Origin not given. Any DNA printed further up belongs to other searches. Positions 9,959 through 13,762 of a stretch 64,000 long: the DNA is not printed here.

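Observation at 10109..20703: Two translationally coupled giant genes encode three paralogous 'signal peptide, ~1000-aa ectodomain, triple-TM' modules of unknown family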

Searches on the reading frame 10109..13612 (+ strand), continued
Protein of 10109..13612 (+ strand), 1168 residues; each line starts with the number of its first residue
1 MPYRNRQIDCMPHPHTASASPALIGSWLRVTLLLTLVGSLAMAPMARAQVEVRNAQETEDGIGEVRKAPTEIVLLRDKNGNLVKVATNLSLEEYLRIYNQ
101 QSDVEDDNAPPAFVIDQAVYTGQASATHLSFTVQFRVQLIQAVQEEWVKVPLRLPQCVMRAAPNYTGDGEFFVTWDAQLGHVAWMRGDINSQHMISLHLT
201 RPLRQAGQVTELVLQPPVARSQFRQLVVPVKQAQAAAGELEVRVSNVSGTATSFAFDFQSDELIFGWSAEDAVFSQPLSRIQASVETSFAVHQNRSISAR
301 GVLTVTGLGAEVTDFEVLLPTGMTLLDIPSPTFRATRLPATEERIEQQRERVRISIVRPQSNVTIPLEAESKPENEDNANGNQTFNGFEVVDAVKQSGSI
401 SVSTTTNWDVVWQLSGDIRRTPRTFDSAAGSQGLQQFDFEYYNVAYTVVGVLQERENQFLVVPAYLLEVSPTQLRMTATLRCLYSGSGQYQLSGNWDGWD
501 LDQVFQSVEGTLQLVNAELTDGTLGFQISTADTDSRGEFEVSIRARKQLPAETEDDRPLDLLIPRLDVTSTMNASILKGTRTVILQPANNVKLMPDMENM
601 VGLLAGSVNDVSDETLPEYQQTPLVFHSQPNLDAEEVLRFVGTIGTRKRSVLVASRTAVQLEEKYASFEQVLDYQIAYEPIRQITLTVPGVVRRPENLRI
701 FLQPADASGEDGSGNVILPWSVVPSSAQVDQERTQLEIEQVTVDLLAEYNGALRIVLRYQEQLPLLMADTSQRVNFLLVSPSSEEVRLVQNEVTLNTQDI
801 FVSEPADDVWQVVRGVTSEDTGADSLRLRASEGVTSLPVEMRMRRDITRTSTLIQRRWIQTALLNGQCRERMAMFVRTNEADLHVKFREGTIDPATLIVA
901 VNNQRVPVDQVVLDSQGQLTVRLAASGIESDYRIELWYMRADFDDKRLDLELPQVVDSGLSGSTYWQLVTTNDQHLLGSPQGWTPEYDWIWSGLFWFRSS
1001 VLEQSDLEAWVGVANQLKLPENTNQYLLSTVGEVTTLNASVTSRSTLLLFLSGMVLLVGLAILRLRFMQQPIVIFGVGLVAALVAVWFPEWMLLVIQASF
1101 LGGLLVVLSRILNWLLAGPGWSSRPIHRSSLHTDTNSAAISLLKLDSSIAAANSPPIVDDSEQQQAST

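Call 43: find_related_loci(query=A1, collection=genome_contigs, flank=10000)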
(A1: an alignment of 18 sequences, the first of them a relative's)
Query A1 (1168 aa) in genome_contigs; peptide patterns used: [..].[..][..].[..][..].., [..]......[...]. (x = any residue, [..] = any of these).
432 stretches matched a pattern; 12 encode a relative of the query (tblastn E <= 1e-3); 12 distinct loci.
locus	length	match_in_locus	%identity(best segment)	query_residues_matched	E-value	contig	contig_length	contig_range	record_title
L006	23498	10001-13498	72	1-1166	0e+0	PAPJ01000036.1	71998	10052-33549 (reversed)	MAG: Planctomycetaceae bacterium isolate SP166 MHASMcontig_1341393, whole genome shotgun sequence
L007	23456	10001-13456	71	13-1166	0e+0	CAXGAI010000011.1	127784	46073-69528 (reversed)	MAG TPA_asm: uncultured Rhodopirellula sp. isolate ERR598968_concoct_79 genome assembly, contig: ERZ832643.72, whole gen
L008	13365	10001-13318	64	62-1166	0e+0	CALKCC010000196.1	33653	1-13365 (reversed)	MAG: uncultured Pirellulaceae bacterium isolate S1_Bin_METABAT__33_1 genome assembly, contig: c_000001351879, whole geno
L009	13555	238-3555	63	62-1166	0e+0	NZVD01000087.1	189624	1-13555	MAG: Rhodopirellula sp. isolate NAT69 46378, whole genome shotgun sequence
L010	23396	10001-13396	72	10-1146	0e+0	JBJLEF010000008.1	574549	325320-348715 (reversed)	MAG: Pirellulaceae bacterium isolate LRMED-195 Pirellulaceae-LRMED-195-C8, whole genome shotgun sequence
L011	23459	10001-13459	70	10-1166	0e+0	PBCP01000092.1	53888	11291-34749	MAG: Planctomycetaceae bacterium isolate SP4 MHASMcontig_2501443, whole genome shotgun sequence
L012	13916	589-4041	40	36-1159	0e+0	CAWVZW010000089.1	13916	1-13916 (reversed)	MAG TPA_asm: uncultured Planctomycetaceae bacterium isolate ERR3589570_binner23_26 genome assembly, contig: ERZ7463457.2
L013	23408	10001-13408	65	31-1164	0e+0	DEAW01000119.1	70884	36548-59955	MAG TPA_asm: Planctomycetaceae bacterium UBA2972 UBA2972_contig_401, whole genome shotgun sequence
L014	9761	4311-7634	32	55-1148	0e+0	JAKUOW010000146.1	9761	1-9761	MAG: Pirellulales bacterium isolate ALOHA_A2.0_43 A2.0-Pirellulales-4_146, whole genome shotgun sequence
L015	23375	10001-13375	32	28-1128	0e+0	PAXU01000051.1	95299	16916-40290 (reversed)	MAG: Rhodopirellula sp. isolate SAT12 246942, whole genome shotgun sequence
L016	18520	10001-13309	33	65-1151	0e+0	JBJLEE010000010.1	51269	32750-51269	MAG: Pirellulaceae bacterium isolate LRMED-194 Pirellulaceae-LRMED-194-C18, whole genome shotgun sequence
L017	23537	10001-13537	40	8-1166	0e+0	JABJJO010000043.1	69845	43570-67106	MAG: Planctomycetaceae bacterium isolate SI074_bin7 k141_466008, whole genome shotgun sequence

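Call 45: find_homologous_proteins(query=A3, max_evalue=1e-10)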
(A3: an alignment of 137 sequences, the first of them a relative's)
Query A3 (137 sequences) (1168 aa, profile of the alignment): 20 proteins with E <= 1e-10 among 8000 candidates.
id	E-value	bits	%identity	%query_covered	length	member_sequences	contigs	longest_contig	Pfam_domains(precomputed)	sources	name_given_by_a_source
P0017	1.1e-277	942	32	94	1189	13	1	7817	-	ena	-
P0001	2.7e-256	872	100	100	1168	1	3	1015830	-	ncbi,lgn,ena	-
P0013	4.7e-256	871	40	96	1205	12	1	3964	-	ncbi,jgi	-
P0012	1.5e-255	869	40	94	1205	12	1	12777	-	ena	-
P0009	1.6e-254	866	41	96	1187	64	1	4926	-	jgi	jgi:hypothetical protein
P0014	1.1e-253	863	40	94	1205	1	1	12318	-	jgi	jgi:hypothetical protein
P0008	7.2e-253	860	63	95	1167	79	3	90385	-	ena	-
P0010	8.2e-253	860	40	99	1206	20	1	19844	-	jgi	-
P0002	2.6e-252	858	72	100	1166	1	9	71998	-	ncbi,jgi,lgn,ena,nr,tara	ncbi:MAG: hypothetical protein CMJ76_10315 [Planctomycetaceae bacterium]|nr:hypothetical protein [Pl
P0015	3.1e-251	855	40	94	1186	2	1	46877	-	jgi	jgi:hypothetical protein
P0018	1.0e-250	853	24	92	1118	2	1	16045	-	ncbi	-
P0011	3.8e-250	851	40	94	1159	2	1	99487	-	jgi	-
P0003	1.5e-249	849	71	99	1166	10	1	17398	-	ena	-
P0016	2.1e-249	849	40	94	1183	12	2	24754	-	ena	-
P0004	1.0e-247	843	71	99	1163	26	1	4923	-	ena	-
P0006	6.1e-244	831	70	99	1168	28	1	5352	-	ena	-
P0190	2.6e-40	156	-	-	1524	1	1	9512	-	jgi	jgi:hypothetical protein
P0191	2.5e-25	107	23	25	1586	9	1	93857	-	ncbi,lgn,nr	ncbi:MAG TPA: hypothetical protein VEW47_05515 [Candidatus Dormibacteraeota bacterium]|nr:hypothetic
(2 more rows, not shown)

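Call 49: search_protein_families(library=pfam, proteins=[P0190, P0191, P0055, P0036, P0045, P0113, P0172], max_evalue=1)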
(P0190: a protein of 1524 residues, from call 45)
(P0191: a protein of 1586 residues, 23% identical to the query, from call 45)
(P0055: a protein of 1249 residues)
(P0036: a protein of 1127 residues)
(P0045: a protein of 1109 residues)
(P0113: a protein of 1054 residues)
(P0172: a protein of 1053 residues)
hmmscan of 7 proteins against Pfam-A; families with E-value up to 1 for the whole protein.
P0190 (1524 aa): 0 families

P0191 (1586 aa): 0 families

P0055 (1249 aa): 0 families

P0036 (1127 aa): 1 family
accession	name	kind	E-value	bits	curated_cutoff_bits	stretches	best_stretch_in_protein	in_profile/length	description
PF21000.2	RMI1_N_N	-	0.073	14.2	23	1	802-841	3-38/49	RMI1, N-terminal helical domain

P0045 (1109 aa): 1 family
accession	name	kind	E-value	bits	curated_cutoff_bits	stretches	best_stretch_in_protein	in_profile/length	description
PF18949.5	DUF5693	-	0.92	8.3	29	0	978-1055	305-384/609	Family of unknown function (DUF5693)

P0113 (1054 aa): 1 family
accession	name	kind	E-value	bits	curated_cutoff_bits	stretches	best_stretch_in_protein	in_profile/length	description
PF18949.5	DUF5693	-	0.11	11.3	29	1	917-997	300-382/609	Family of unknown function (DUF5693)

P0172 (1053 aa): 0 families

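Call 50: search_protein_families(library=ncbifam, proteins=[P0190, P0191, P0036, P0045, P0113], max_evalue=1)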
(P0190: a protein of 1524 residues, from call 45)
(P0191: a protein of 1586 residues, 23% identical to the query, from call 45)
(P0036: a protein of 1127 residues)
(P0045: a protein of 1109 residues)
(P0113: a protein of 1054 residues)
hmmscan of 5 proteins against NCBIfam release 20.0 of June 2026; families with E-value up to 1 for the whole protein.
P0190 (1524 aa): 0 families

P0191 (1586 aa): 0 families

P0036 (1127 aa): 0 families

P0045 (1109 aa): 1 family
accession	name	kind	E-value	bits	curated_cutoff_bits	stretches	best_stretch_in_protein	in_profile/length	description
NF033486.1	harvest_ssl1498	equivalog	0.18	11.8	45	0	984-1008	24-50/53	photosystem II assembly protein Psb34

P0113 (1054 aa): 0 families

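Call 51: find_encoding_contigs(protein=P0191, flank=10000, max_places=3)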
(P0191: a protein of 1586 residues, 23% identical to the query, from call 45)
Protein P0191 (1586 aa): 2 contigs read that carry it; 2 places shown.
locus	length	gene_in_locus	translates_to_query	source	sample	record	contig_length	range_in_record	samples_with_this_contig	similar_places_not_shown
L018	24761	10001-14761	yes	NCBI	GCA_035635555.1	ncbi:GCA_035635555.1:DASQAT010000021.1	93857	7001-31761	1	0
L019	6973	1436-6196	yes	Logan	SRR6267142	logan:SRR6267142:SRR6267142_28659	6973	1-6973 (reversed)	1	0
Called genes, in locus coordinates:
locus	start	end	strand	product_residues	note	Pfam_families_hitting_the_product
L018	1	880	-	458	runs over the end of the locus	PF20245:DUF6600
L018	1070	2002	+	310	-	PF01619:Pro_dh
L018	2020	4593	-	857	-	PF00069:Pkinase, PF01636:APH (faint), PF03109:ABC1 (faint), PF07714:PK_Tyr_Ser-Thr, PF00400:WD40 (faint), PF07676:PD40 (faint), PF26549:Tricorn_N (faint)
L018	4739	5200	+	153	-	PF19502:DUF6036 (faint)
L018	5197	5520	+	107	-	-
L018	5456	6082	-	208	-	PF01081:Aldolase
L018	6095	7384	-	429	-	PF00201:UDPGT, PF04101:Glyco_tran_28_C (weak), PF06722:EryCIII-like_C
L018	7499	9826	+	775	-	PF00069:Pkinase, PF03109:ABC1 (faint), PF07714:PK_Tyr_Ser-Thr, PF14531:Kinase-like (faint), PF13428:TPR_14 (faint), PF13431:TPR_17 (faint), PF00515:TPR_1 (faint), PF13424:TPR_12, +8 more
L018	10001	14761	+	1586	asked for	-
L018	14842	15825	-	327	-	PF00291:PALP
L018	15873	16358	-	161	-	PF14588:YjgF_endoribonc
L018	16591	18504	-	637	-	PF01401:Peptidase_M2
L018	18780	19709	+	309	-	PF16811:TAtT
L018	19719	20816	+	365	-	PF03480:DctP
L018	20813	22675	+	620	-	PF04290:DctQ, PF06808:DctM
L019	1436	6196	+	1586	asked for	-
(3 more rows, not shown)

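Call 52: find_encoding_contigs(protein=P0190, flank=10000, max_places=3)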
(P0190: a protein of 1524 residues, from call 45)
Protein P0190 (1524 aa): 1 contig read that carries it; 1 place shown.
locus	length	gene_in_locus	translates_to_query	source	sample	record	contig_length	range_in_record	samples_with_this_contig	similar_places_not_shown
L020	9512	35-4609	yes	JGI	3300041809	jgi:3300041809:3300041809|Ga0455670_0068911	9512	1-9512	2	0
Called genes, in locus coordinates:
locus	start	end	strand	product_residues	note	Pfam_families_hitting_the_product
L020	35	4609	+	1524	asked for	-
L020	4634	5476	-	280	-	PF00596:Aldolase_II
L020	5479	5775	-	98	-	PF03319:EutN_CcmL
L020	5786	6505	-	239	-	-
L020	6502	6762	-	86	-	PF03319:EutN_CcmL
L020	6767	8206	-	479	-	PF00171:Aldedh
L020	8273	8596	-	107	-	PF03319:EutN_CcmL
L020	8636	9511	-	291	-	PF00871:Acetate_kinase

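Call 67: list_cluster_members(proteins=[P0035, P0037, P0039, P0040, P0041, P0043, P0049, P0057, P0069, P0086])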
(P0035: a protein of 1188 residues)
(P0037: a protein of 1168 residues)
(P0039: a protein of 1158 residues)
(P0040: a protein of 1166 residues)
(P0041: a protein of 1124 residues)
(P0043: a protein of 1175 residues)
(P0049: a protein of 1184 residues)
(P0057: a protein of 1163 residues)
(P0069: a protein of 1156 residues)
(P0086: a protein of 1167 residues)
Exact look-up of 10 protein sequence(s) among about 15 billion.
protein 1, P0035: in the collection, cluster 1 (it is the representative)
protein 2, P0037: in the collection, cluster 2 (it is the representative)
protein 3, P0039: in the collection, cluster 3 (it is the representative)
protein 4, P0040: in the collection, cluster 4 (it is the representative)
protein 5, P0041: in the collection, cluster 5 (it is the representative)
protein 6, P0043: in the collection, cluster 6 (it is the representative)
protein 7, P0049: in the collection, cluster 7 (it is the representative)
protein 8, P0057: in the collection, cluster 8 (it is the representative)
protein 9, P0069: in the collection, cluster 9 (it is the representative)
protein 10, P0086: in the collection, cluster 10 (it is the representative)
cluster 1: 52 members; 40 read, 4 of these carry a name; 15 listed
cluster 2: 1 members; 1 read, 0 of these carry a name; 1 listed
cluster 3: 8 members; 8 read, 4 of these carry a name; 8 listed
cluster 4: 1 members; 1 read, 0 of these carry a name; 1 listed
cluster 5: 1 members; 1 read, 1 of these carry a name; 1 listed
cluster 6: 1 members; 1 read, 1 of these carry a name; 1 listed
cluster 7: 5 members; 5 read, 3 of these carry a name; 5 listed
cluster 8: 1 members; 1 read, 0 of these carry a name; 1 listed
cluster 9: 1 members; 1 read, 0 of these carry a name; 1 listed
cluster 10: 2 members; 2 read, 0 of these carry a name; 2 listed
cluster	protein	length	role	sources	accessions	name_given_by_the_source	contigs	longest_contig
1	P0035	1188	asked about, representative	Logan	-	-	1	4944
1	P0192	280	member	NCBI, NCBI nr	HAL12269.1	MAG TPA: hypothetical protein DCP67_00545, partial [Planctomycetaceae bacterium] | hypothetical protein [Planctomycetaceae bacterium]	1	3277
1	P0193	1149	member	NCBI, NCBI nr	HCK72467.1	MAG TPA: hypothetical protein DHW38_12880 [Planctomycetaceae bacterium] | hypothetical protein [Planctomycetaceae bacterium]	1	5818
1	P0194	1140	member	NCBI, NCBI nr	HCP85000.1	MAG TPA: hypothetical protein DIT88_11410, partial [Planctomycetaceae bacterium] | hypothetical protein [Planctomycetaceae bacterium]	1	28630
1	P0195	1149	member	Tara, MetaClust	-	strand:+ start:3339 stop:6788 length:3450 start_codon:yes stop_codon:yes ... | TARA_123_MIX_0.22-3_scaffold289655_1_gene316483 "" ""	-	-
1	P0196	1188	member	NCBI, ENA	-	-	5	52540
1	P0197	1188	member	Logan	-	-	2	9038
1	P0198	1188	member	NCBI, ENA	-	-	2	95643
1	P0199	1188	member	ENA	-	-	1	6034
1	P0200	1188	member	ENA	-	-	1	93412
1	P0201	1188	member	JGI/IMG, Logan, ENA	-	-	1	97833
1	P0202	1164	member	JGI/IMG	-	-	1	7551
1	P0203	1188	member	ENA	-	-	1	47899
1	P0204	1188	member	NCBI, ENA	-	-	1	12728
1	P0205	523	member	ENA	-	-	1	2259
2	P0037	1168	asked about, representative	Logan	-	-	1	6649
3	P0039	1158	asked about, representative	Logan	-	-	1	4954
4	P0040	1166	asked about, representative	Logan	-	-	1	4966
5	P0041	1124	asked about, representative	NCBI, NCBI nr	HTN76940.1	MAG TPA: hypothetical protein VL096_16895 [Pirellulaceae bacterium] | hypothetical protein [Pirellulaceae bacterium]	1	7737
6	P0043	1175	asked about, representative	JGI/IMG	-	hypothetical protein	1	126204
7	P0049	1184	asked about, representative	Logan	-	-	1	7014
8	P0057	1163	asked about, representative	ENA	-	-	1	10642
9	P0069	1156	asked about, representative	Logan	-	-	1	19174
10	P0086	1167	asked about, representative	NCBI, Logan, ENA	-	-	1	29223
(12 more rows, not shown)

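Call 71: predict_structure(alignment_id=A4)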
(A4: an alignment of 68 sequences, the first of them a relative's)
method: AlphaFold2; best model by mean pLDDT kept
length: 1168 residues; sequences in the alignment: 68
mean_pLDDT: 82.1   pTM: 0.48
mean pLDDT of the five models: 82.1, 80.8, 79.8, 79.2, 78.9
residues with pLDDT >= 90: 597; 70-90: 342; 50-70: 93; < 50: 136
segments of 3 or more residues with pLDDT < 50: 1-29, 43-70, 103-106, 273-278, 425-431, 733-735, 816-818, 845-848, 1118-1168
pLDDT, mean of each block of 10 residues (from residue 1): 36 34 46 71 46 42 42 65 65 65 55 94 95 96 84 95 94 93 94 97 89 93 96 80 86 93 89 53 95 86 91 92 91 88 69 91 94 73 90 92 81 89 54 76 88 85 96 96 89 94 92 90 91 77 95 82 93 87 96 96 94 85 94 90 94 95 92 94 94 87 77 80 72 63 93 95 85 93 92 87 89 64 81 90 59 93 93 94 92 93 90 91 77 95 92 92 95 91 93 85 96 93 94 91 90 85 85 86 83 81 78 67 37 32 35 36 35
secondary structure, 60 per line:
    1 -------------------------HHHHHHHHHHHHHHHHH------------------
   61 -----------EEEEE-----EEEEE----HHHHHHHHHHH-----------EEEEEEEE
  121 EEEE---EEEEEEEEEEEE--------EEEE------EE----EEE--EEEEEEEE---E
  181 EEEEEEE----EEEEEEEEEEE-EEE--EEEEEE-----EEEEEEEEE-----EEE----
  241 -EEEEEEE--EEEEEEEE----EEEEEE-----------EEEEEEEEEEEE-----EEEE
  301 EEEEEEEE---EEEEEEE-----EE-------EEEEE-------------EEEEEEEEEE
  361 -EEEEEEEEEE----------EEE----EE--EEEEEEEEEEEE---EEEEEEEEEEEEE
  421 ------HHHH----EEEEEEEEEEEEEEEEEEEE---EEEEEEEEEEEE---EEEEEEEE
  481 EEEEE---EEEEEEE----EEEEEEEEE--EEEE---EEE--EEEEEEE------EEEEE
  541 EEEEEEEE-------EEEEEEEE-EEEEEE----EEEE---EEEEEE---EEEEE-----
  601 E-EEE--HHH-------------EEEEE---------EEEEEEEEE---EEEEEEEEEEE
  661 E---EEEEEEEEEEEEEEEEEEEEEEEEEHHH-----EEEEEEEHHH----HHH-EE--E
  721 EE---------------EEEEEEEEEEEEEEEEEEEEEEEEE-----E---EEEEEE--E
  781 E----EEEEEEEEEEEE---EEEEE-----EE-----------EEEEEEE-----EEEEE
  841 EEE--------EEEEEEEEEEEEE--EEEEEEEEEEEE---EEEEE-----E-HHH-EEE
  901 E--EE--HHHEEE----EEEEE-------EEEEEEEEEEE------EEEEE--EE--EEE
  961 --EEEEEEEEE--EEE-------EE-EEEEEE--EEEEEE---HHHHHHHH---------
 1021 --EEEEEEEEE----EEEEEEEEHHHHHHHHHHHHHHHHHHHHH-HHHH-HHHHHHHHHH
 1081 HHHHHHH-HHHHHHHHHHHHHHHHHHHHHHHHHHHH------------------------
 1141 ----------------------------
elements in order (helices of 4 or more, strands of 3 or more residues): H26-42 E72-76 E82-86 H91-101 E113-124 E128-139 E148-151 E164-166 E169-176 E180-187 E192-202 E204-206 E209-214 E220-228 E234-236 E242-248 E251-258 E263-268 E280-291 E297-308 E312-318 E333-337 E351-360 E362-371 E382-384 E393-404 E408-420 H427-430 E435-454 E458-469 E473-485 E489-495 E500-508 E511-514 E518-520 E523-529 E536-548 E556-563 E565-570 E575-578 E582-587 E591-595 E603-605 E624-628 E638-646 E650-661 E665-689 E698-704 E720-722 E738-762 E772-777 E786-797 E801-805 E824-830 E836-843 E852-864 E867-878 E882-886 E898-901 E911-913 E918-922 E930-940 E947-951 E958-960 E963-971 E974-976 E987-992 E995-1000 H1004-1011 E1023-1031 E1036-1043 H1044-1064 H1066-1069 H1071-1087 H1089-1116
